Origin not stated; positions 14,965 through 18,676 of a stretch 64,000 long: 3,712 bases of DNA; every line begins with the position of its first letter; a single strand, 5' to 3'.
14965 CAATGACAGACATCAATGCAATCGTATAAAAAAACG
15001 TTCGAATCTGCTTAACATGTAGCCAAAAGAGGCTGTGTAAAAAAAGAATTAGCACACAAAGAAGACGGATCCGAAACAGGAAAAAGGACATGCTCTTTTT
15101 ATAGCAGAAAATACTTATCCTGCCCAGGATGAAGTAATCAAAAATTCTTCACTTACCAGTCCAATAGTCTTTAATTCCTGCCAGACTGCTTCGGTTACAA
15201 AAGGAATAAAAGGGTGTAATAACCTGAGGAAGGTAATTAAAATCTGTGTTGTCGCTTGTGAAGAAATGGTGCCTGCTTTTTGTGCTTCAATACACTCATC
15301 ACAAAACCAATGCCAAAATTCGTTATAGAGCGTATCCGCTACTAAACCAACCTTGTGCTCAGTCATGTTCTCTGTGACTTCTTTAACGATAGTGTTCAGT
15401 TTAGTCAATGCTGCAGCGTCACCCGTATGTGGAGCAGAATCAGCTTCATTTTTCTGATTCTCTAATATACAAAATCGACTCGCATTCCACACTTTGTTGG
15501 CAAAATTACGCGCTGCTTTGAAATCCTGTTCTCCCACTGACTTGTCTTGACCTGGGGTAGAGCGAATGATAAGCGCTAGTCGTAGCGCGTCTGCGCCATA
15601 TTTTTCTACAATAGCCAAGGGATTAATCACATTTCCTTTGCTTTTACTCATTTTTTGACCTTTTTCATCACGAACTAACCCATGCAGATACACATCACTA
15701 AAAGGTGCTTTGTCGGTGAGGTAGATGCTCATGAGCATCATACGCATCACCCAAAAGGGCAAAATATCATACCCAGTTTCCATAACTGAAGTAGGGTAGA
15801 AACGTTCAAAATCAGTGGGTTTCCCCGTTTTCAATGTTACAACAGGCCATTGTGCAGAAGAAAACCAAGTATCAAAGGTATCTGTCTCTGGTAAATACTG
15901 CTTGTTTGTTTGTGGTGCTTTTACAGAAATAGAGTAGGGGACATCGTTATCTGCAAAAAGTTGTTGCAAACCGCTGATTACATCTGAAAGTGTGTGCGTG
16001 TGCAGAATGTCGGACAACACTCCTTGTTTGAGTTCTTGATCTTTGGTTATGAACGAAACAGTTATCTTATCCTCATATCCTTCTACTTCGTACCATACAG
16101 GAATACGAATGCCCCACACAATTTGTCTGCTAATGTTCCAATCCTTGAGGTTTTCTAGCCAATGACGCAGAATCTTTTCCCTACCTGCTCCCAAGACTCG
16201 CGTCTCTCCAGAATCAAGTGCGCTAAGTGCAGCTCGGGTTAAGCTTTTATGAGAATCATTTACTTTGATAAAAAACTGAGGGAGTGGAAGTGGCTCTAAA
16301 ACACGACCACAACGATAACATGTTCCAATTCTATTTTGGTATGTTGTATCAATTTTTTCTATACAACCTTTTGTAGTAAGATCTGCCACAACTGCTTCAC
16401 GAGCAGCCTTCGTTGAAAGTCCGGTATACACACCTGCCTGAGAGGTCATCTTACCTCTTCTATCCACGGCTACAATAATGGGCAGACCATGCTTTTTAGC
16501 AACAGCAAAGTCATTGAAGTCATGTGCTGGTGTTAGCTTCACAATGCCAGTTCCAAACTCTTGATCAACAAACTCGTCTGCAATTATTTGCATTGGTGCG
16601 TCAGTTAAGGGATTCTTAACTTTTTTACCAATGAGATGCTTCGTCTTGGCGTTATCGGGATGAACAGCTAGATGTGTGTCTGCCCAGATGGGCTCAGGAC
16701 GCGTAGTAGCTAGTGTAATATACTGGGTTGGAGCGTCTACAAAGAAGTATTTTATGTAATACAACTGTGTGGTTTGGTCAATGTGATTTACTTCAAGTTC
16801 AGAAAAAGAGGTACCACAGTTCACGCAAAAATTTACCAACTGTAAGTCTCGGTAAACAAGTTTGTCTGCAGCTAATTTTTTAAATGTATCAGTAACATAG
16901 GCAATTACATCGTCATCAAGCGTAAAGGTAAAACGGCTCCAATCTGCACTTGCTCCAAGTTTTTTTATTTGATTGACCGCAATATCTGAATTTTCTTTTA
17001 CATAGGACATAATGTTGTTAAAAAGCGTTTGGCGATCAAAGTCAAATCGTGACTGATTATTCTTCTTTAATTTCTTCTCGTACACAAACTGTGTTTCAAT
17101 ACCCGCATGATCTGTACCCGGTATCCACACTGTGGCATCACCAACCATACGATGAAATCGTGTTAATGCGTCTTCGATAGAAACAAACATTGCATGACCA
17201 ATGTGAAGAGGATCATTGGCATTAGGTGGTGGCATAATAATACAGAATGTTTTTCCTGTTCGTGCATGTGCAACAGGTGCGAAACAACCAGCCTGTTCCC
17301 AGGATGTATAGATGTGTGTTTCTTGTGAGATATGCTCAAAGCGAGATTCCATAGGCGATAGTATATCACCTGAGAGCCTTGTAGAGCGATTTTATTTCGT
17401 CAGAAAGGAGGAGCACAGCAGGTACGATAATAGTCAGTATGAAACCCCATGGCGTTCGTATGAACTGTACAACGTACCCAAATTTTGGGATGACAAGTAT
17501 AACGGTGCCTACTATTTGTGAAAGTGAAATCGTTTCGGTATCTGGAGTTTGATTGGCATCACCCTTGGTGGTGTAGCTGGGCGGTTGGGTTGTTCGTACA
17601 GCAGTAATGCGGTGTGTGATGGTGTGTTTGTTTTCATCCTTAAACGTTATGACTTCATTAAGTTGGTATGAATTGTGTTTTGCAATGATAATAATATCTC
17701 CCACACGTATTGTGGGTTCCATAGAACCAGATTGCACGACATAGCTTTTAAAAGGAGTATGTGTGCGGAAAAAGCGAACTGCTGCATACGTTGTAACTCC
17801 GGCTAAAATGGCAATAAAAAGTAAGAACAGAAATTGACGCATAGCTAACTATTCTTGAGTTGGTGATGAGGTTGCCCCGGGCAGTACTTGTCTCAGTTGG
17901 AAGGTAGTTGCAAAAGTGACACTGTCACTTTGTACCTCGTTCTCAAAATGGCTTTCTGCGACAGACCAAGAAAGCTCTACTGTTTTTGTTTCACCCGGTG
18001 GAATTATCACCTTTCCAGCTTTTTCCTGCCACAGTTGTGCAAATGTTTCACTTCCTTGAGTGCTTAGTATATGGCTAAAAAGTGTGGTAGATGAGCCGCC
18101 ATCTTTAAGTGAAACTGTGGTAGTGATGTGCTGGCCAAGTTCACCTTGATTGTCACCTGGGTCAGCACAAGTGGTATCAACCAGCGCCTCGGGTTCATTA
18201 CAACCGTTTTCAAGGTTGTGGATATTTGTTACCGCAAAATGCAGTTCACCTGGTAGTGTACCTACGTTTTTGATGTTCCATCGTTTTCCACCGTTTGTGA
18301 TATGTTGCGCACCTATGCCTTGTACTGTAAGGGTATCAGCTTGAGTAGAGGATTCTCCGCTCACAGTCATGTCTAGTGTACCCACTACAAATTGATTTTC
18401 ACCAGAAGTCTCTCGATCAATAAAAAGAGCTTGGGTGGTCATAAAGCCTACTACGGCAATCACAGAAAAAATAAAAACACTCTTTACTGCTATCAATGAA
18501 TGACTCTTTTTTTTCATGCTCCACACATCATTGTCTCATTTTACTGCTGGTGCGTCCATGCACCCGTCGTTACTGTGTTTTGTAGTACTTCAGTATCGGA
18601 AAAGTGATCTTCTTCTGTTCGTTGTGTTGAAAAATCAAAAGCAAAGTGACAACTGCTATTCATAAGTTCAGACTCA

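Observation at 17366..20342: Tandemly duplicated SipW-type signal peptidase / TasA-like fibre-protein modules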

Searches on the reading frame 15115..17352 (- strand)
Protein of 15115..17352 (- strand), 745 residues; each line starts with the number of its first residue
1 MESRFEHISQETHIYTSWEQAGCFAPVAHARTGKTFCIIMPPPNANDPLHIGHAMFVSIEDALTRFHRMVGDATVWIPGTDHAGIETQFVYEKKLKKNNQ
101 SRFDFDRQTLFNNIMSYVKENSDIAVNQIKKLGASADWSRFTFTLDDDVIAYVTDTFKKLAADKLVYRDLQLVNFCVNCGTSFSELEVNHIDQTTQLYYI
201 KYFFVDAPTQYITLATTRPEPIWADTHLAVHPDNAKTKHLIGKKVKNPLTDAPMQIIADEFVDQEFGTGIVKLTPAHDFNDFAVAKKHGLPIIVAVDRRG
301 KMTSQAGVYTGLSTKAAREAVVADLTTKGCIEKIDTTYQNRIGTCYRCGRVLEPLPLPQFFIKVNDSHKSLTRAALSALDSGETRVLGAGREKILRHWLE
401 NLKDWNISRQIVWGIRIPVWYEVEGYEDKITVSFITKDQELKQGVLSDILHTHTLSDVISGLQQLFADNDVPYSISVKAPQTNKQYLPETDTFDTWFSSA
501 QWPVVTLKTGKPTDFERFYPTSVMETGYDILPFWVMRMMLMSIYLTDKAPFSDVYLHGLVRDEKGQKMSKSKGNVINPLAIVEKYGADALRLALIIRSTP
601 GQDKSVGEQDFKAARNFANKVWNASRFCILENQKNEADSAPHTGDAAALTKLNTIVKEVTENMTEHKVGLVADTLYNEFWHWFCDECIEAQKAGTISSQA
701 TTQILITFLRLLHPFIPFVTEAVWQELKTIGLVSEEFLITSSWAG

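Call 3: search_protein_families(library=pfam, proteins=[window:15115-17352:-], max_evalue=1)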
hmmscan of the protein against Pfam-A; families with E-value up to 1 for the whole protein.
window:15115-17352:- (745 aa): 6 families
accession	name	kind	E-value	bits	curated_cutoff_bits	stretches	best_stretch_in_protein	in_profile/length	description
PF00133.28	tRNA-synt_1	-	5.2e-110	368.5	22.7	1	14-604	2-411/414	tRNA synthetases class I (I, L, M and V)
PF09334.17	tRNA-synt_1g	-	3.7e-24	85.7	20.1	3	451-616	211-376/391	tRNA synthetases class I (M)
PF08264.19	Anticodon_1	-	2.6e-18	66.7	25.1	1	645-743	1-104/148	Anticodon-binding domain of tRNA ligase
PF13603.12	tRNA-synt_1_2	-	4.1e-10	39.9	25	1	236-302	80-146/185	Leucyl-tRNA synthetase, editing domain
PF01921.24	tRNA-synt_1f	-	0.00042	19.8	27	1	558-612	273-326/360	tRNA synthetases class I (K)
PF01406.26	tRNA-synt_1e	-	0.0038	17.1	27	1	546-595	233-281/301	tRNA synthetases class I (C) catalytic domain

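Call 4: search_protein_families(library=ncbifam, proteins=[window:15115-17352:-], max_evalue=1)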
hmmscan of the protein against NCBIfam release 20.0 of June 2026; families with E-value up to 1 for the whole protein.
window:15115-17352:- (745 aa): 22 families
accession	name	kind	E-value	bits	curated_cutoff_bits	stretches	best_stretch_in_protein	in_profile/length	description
NF004349.1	PRK05729.1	equivalog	8.6e-234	778.5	704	1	3-743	2-695/860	valine--tRNA ligase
TIGR00422.1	valS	equivalog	3.5e-227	756.5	612.1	1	2-738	2-706/863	valine--tRNA ligase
NF011492.0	PRK14900.1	equivalog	1.1e-185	619.5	1783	1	5-729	13-709/1044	valine--tRNA ligase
NF009687.0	PRK13208.1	equivalog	3.8e-141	471.9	738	1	5-731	10-707/801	valine--tRNA ligase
TIGR00392.1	ileS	equivalog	2.6e-102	343.5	621.4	2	249-729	306-791/861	isoleucine--tRNA ligase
NF000540.1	alt_ValS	exception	5.3e-79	266.2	900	1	12-728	11-744/827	valine--tRNA ligase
NF008957.0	PRK12300.1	subfamily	1.3e-57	195.5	677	4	513-736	572-788/946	leucine--tRNA ligase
NF040702.1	ileS_w_GNAT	exception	3e-52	177.4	1999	2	237-663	475-873/1100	isoleucine--tRNA ligase, N-acetyltransferase domain-containing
NF000257.1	MupA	exception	9.2e-49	166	1900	2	256-727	294-761/1024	mupirocin-resistant isoleucine--tRNA ligase MupA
TIGR00395.1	leuS_arch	equivalog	4.1e-48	164.1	648.5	3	299-735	386-784/938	leucine--tRNA ligase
NF000258.1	MupB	exception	2.1e-46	158.3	1900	2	254-730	296-766/1033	mupirocin-resistant isoleucine--tRNA ligase MupB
TIGR00396.1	leuS_bact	equivalog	2.2e-46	158.4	548.4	4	565-729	603-760/843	leucine--tRNA ligase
TIGR00398.1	metG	equivalog_domain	5.1e-30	104.7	336.35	3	527-664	289-431/530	methionine--tRNA ligase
NF008900.0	PRK12267.1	equivalog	1.2e-24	86.8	598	2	511-668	245-403/648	methionine--tRNA ligase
NF001100.0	PRK00133.1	equivalog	4.3e-19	68.5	587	2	359-729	189-504/676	methionine--tRNA ligase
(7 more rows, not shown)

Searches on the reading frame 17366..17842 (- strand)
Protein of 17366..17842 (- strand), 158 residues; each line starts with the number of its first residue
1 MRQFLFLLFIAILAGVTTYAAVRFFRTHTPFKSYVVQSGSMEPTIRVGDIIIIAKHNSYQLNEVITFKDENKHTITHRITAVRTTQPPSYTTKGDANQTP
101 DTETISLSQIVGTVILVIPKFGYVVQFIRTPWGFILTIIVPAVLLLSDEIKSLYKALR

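Call 3: search_protein_families(library=pfam, proteins=[window:17366-17842:-], max_evalue=1)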
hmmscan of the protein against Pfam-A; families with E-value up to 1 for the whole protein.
window:17366-17842:- (158 aa): 3 families
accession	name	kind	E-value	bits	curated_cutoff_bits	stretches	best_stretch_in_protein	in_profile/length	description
PF10502.14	Peptidase_S26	-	2.7e-06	27.9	22.9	1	16-81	8-79/168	Signal peptidase, peptidase S26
PF00717.28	Peptidase_S24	-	0.00037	20.6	23.3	1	34-74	38-78/116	Peptidase S24-like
PF09922.15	LiaF-like_C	-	0.076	13.4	29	0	42-80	64-102/114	Cell wall-active antibiotics response LiaF, C-terminal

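Call 4: search_protein_families(library=ncbifam, proteins=[window:17366-17842:-], max_evalue=1)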
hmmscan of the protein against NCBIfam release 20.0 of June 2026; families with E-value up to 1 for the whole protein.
window:17366-17842:- (158 aa): 5 families
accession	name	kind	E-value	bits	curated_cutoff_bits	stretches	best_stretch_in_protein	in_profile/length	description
TIGR02228.1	sigpep_I_arch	equivalog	1.1e-29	103.4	51.85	1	3-151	5-156/158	signal peptidase I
NF046067.1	SigPepSipWBacil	equivalog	1.6e-27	96.3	190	1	34-158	41-170/189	signal peptidase I SipW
TIGR02227.1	sigpep_I_bact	equivalog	4.1e-08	33.3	47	1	22-82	11-77/162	signal peptidase I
NF008114.0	PRK10861.1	equivalog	0.002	17.5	277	1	30-68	81-118/324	signal peptidase I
NF033670.1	polymyxin_MCR6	exception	0.032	13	1235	1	9-88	167-231/538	MCR-6 family phosphoethanolamine--lipid A transferase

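Call 64: search_solved_structures(query=window:17366-17842:-, max_evalue=1, show_alignments=1)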
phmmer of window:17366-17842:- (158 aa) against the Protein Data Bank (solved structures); distinct sequences matched with E-value up to 1: 6.
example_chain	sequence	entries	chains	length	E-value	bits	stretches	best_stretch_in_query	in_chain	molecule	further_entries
7p2q_A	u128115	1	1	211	0.0001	26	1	32-102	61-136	Signal peptidase complex catalytic subunit SEC11C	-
7p2p_A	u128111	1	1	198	0.00017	25.3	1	33-102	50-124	Signal peptidase complex catalytic subunit SEC11A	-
9rjb_A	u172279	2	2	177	0.00031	24.4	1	33-102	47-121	Signal peptidase complex catalytic subunit SEC11A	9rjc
6g6q_A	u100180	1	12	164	0.25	15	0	29-69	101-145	Ika4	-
9i78_3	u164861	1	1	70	0.35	14.5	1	98-136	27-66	SEC61 gamma subunit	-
9nlo_A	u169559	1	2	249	0.83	13.3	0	31-63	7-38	Signal peptidase I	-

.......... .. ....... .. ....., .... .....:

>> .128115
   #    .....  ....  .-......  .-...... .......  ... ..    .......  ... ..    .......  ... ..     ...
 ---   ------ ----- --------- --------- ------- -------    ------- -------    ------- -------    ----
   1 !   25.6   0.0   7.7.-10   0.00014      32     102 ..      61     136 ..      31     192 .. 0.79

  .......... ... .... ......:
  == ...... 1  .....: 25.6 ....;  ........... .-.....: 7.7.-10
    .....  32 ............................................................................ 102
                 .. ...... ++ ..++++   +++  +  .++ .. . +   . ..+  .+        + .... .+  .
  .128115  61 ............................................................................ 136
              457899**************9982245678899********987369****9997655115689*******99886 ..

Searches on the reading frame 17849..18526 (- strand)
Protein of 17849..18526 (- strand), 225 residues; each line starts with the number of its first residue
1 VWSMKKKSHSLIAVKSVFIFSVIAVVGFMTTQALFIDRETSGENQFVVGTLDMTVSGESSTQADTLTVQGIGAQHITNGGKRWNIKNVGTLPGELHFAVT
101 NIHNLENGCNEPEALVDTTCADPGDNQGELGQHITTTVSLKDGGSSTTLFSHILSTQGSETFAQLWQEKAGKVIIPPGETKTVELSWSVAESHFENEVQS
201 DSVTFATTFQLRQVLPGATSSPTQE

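Call 3: search_protein_families(library=pfam, proteins=[window:17849-18526:-], max_evalue=1)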
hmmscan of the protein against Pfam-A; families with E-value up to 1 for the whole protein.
window:17849-18526:- (225 aa): 1 family
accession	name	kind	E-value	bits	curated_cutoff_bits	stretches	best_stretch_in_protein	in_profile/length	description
PF12389.13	Peptidase_M73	-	0.013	15.8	22.5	1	30-213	23-191/196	Camelysin metallo-endopeptidase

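Call 4: search_protein_families(library=ncbifam, proteins=[window:17849-18526:-], max_evalue=1)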
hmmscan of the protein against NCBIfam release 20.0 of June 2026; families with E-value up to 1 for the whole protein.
window:17849-18526:- (225 aa): 0 families

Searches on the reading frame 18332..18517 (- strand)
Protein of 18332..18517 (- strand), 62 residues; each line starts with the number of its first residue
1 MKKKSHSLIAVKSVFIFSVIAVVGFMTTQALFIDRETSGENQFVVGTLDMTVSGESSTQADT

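Call 47: search_protein_families(library=ncbifam, proteins=[window:18332-18517:-], max_evalue=10)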
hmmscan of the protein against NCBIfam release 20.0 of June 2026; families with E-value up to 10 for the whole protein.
seq(62 aa): 2 families
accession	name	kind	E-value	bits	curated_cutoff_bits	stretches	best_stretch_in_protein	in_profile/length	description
TIGR04088.1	cognate_SipW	domain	0.012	15.7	19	1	17-48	4-34/34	SipW-dependent-type signal peptide-containing protein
TIGR04370.1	glyco_rpt_poly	subfamily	0.098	11.6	40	1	2-46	205-250/396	oligosaccharide repeat unit polymerase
